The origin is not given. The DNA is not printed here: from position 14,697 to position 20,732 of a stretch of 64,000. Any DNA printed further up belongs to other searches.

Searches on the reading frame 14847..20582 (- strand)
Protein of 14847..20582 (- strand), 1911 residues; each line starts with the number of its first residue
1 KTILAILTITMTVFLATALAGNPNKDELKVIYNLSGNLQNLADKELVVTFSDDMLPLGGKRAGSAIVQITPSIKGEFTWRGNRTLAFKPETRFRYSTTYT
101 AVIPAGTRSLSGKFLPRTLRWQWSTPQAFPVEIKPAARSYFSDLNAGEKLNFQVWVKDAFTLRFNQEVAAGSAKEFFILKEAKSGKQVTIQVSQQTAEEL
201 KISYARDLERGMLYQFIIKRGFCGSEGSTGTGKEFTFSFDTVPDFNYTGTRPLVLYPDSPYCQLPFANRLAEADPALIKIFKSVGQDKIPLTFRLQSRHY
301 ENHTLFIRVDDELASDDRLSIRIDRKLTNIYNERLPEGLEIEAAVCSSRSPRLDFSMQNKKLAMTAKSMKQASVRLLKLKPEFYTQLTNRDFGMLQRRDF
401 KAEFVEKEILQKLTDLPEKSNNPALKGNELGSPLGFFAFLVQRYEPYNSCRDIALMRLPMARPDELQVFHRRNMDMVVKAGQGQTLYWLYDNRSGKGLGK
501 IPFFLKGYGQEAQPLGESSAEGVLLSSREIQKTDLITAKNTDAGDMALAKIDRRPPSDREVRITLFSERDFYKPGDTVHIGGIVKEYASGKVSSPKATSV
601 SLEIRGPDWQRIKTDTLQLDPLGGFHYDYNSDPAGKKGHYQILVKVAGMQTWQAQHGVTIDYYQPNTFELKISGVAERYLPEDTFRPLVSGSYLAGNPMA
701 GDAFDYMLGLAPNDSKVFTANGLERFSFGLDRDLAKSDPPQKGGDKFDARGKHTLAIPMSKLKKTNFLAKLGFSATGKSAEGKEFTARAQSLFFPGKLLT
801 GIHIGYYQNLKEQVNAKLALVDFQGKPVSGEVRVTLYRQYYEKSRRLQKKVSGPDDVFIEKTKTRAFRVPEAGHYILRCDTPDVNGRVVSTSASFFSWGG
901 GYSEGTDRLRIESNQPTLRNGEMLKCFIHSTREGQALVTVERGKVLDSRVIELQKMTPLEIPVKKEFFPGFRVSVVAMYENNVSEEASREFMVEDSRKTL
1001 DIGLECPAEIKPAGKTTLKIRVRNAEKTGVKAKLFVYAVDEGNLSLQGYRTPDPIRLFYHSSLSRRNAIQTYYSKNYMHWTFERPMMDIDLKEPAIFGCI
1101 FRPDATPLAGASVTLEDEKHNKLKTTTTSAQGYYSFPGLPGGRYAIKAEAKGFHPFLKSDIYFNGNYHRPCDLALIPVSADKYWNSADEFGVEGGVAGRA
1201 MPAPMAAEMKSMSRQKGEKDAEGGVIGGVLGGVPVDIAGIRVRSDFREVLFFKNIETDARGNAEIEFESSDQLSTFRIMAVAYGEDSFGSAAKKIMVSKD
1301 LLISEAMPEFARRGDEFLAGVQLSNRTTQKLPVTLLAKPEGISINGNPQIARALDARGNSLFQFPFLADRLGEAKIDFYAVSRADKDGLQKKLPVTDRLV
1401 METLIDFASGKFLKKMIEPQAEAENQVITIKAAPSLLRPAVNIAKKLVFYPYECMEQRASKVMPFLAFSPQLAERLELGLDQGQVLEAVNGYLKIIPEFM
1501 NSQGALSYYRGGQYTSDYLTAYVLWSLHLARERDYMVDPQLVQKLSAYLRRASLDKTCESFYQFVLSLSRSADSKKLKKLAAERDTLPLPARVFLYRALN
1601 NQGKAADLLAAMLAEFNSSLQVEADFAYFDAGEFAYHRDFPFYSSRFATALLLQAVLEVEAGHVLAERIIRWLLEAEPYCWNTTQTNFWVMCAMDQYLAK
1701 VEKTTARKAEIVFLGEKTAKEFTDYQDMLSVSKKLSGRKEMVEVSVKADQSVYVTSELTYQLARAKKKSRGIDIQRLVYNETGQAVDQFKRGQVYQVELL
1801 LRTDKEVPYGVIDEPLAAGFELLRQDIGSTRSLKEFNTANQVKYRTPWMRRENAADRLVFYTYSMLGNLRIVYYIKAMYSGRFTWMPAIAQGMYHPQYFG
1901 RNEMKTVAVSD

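Call 76: search_protein_families(library=pfam, proteins=[window:14847-20582:-], max_evalue=0.00001)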
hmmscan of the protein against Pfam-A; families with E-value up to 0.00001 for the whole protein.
window:14847-20582:- (1911 aa): 7 families
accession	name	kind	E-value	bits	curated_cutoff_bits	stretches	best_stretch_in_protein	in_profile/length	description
PF17973.7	bMG10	-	8e-19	68.5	26.2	1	1771-1897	1-131/131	Bacterial Alpha-2-macroglobulin MG10 domain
PF13205.12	Big_5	-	1.6e-14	55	23.6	1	43-125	22-105/105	Bacterial Ig-like domain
PF13620.12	CarboxypepD_reg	-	2.7e-14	53.7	32.3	1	1096-1163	2-69/82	Carboxypeptidase regulatory-like domain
PF07703.20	A2M_BRD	-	3.1e-14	53.9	22.7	1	909-1046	1-140/140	Alpha-2-macroglobulin bait region domain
PF00207.28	A2M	-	4.6e-14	52.5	21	1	1250-1335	2-90/92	Alpha-2-macroglobulin family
PF01835.25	MG2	-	2e-12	47.7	32.8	1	564-651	3-87/96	MG2 domain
PF17210.9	SdrD_B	-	3.1e-07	31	29.7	1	1105-1150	21-66/112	SdrD B-like domain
